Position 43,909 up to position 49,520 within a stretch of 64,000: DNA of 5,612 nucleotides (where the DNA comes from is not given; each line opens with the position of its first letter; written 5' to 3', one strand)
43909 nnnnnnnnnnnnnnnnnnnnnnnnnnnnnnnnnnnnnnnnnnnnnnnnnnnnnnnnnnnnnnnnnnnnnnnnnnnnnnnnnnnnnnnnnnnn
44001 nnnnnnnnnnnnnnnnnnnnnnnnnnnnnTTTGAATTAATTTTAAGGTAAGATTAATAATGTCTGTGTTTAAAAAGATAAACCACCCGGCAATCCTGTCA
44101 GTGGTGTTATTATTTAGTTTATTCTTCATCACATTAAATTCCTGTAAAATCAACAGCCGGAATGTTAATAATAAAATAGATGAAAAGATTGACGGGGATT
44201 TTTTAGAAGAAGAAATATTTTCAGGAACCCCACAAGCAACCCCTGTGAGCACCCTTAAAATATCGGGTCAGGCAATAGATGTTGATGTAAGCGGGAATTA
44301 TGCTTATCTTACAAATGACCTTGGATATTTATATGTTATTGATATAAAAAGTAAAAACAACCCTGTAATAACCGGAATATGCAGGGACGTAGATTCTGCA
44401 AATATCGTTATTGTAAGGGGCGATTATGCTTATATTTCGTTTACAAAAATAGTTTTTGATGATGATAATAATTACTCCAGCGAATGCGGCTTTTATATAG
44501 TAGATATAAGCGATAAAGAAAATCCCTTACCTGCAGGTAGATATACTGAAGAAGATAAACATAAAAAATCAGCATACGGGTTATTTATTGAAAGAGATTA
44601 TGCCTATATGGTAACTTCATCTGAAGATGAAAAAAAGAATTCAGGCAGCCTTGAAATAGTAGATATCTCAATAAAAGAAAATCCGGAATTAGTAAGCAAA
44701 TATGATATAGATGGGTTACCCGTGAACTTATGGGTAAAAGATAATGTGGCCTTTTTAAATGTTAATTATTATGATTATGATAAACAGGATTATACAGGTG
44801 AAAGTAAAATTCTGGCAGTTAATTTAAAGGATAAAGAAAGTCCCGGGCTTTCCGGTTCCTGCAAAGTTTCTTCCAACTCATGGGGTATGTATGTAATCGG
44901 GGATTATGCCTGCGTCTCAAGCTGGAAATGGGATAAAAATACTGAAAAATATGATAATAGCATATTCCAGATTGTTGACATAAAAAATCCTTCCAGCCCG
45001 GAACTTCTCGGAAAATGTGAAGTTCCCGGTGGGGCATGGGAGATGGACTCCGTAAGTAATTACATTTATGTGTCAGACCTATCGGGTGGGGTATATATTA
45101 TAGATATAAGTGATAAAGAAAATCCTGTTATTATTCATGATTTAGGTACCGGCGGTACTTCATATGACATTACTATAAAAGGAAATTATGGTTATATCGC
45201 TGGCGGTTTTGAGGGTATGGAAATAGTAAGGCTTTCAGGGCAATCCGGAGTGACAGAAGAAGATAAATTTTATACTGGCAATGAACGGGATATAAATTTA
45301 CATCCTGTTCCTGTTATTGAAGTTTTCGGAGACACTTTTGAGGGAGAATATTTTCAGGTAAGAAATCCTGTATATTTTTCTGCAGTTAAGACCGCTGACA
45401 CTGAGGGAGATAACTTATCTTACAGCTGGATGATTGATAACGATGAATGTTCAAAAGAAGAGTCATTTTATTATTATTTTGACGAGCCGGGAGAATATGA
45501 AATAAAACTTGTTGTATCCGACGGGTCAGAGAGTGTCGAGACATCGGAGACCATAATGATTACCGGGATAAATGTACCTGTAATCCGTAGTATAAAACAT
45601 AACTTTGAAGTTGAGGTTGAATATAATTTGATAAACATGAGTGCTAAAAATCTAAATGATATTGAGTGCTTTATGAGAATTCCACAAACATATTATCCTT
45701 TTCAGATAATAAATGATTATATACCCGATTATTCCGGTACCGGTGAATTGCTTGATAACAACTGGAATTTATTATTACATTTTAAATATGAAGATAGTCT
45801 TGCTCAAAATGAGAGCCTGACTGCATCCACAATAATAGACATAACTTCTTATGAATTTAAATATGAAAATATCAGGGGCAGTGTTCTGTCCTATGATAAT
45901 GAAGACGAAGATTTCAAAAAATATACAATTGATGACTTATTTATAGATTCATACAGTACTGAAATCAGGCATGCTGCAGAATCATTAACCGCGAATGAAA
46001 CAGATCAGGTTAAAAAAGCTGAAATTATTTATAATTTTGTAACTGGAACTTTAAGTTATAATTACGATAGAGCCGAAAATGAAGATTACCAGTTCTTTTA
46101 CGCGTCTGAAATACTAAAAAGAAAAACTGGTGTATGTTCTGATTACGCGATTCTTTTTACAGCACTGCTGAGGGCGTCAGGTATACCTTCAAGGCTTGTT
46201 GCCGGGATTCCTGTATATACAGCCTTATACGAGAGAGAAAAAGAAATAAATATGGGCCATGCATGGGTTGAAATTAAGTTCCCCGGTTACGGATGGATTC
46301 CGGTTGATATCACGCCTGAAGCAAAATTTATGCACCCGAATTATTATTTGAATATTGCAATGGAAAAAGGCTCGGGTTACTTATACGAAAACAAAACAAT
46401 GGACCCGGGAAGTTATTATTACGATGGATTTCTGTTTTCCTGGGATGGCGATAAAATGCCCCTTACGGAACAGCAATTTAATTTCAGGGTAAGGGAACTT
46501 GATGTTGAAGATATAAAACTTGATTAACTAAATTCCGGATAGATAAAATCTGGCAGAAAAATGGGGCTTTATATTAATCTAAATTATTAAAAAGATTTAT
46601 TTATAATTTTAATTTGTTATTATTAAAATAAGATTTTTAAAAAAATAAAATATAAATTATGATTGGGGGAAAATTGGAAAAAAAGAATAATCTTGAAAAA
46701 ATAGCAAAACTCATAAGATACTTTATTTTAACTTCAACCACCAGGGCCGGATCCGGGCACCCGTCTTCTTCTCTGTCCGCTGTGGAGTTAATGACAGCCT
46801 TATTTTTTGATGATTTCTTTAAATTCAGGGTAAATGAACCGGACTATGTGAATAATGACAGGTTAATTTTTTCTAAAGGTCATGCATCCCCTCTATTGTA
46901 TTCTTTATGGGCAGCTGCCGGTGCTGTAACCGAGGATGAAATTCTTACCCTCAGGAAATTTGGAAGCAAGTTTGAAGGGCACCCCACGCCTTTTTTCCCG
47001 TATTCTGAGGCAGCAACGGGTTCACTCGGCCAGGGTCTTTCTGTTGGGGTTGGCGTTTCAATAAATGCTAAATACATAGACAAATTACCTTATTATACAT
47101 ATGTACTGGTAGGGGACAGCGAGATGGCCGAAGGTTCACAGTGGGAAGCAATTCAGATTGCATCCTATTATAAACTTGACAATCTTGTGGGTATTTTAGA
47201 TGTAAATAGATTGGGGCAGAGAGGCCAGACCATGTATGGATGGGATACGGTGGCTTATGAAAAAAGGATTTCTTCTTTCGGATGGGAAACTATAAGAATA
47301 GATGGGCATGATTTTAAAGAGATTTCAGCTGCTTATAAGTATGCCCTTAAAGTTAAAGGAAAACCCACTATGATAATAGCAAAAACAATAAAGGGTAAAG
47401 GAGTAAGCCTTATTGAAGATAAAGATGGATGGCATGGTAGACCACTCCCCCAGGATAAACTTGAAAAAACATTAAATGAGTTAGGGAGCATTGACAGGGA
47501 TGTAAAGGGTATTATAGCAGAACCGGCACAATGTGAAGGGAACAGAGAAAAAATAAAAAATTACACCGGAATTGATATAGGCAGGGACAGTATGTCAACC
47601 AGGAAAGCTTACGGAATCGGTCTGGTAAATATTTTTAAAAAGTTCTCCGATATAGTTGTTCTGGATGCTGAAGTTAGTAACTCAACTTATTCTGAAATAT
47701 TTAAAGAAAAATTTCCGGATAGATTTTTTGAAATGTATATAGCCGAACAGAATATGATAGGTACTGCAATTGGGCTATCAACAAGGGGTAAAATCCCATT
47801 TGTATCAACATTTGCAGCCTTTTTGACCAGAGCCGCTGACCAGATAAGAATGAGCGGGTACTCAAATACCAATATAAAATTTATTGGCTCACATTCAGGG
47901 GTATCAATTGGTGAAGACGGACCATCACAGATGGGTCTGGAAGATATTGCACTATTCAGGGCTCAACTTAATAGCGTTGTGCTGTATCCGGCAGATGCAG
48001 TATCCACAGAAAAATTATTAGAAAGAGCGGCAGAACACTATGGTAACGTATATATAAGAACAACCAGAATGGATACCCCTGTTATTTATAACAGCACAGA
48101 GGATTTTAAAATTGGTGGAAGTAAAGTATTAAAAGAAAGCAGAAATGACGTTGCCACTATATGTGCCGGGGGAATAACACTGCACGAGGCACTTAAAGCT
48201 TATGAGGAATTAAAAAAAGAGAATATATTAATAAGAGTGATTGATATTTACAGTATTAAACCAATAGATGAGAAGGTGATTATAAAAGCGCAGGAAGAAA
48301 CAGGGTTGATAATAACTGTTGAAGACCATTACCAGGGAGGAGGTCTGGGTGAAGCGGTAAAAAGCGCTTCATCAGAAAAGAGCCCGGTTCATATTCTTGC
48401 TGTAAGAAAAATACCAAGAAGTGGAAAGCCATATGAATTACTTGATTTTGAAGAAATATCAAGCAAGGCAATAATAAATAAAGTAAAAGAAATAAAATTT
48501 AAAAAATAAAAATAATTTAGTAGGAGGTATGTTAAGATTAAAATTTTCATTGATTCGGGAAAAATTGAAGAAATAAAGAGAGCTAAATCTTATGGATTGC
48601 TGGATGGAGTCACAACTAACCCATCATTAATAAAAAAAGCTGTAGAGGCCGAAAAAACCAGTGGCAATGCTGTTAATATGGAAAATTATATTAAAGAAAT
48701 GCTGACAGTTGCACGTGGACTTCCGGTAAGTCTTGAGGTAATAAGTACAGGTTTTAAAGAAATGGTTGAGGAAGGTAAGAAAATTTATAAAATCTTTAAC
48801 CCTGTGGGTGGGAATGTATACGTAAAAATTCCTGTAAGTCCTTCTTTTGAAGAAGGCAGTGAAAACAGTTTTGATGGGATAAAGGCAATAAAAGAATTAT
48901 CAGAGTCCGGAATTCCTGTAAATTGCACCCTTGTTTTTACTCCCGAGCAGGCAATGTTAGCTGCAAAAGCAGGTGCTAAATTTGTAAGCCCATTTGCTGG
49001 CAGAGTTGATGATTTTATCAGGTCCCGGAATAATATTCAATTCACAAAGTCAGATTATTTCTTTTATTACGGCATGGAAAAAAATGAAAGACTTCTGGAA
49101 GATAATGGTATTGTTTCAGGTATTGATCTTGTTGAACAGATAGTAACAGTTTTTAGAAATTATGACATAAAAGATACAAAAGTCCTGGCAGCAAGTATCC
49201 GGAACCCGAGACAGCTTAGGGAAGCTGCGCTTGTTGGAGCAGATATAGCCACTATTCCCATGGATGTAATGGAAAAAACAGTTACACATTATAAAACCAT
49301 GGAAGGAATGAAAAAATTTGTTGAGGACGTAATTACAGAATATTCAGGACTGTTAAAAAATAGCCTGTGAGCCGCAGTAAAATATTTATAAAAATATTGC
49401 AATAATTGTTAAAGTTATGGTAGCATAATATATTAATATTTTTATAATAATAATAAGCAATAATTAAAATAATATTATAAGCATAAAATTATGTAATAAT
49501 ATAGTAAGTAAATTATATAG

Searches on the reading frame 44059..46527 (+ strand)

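Call 91: search_protein_families(library=pfam, proteins=[window:44059-46527:+], max_evalue=0.000001)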
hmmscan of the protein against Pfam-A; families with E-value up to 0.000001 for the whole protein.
window:44059-46527:+ (822 aa): 6 families
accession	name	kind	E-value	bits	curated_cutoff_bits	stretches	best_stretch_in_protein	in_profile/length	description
PF01841.26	Transglut_core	-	2.6e-25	89.2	23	1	638-750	2-107/108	Transglutaminase-like superfamily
PF08309.17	LVIVD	-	3.1e-24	84.5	20.2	0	70-108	2-40/42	LVIVD repeat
PF04473.18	DUF553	-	1e-11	44.9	20.5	1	636-749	3-111/140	Transglutaminase-like domain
PF18911.6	PKD_4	-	3.6e-09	37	27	1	433-502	15-84/85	PKD domain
PF09826.15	Beta_propel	-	2.2e-08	33.9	22.4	0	110-242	10-136/495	Beta propeller domain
PF00801.26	PKD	-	6.7e-08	32.9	23.5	1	430-497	9-76/80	PKD domain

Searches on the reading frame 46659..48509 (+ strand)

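Call 91: search_protein_families(library=pfam, proteins=[window:46659-48509:+], max_evalue=0.000001)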
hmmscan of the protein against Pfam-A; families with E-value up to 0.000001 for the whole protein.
window:46659-48509:+ (616 aa): 4 families
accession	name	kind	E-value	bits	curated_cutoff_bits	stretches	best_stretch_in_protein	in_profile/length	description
PF00456.26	Transketolase_N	-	2.1e-49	168.8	22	1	14-276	4-276/334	Transketolase, thiamine diphosphate binding domain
PF02779.29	Transket_pyr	-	2.4e-42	145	27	1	311-473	2-172/174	Transketolase, pyrimidine binding domain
PF02780.25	Transketolase_C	-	6e-23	81.5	25.9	1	489-603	2-122/124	Transketolase, C-terminal domain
PF13292.11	DXP_synthase_N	-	6.3e-09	35.9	21.2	1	8-183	14-171/274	1-deoxy-D-xylulose-5-phosphate synthase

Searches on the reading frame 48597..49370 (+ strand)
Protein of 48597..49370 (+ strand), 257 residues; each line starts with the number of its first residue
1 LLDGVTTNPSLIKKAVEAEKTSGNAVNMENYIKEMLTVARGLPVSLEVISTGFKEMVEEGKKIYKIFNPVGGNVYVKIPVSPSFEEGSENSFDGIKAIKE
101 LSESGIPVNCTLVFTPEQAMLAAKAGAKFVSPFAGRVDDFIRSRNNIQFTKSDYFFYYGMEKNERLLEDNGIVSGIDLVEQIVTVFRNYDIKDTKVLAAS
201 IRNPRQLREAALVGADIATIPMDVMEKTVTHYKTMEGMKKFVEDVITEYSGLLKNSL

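Call 91: search_protein_families(library=pfam, proteins=[window:48597-49370:+], max_evalue=0.000001)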
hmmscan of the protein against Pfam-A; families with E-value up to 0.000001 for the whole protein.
window:48597-49370:+ (257 aa): 1 family
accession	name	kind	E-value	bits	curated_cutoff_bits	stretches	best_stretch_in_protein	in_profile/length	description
PF00923.25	TAL_FSA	-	2.2e-49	168.8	27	1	2-236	20-240/285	Transaldolase/Fructose-6-phosphate aldolase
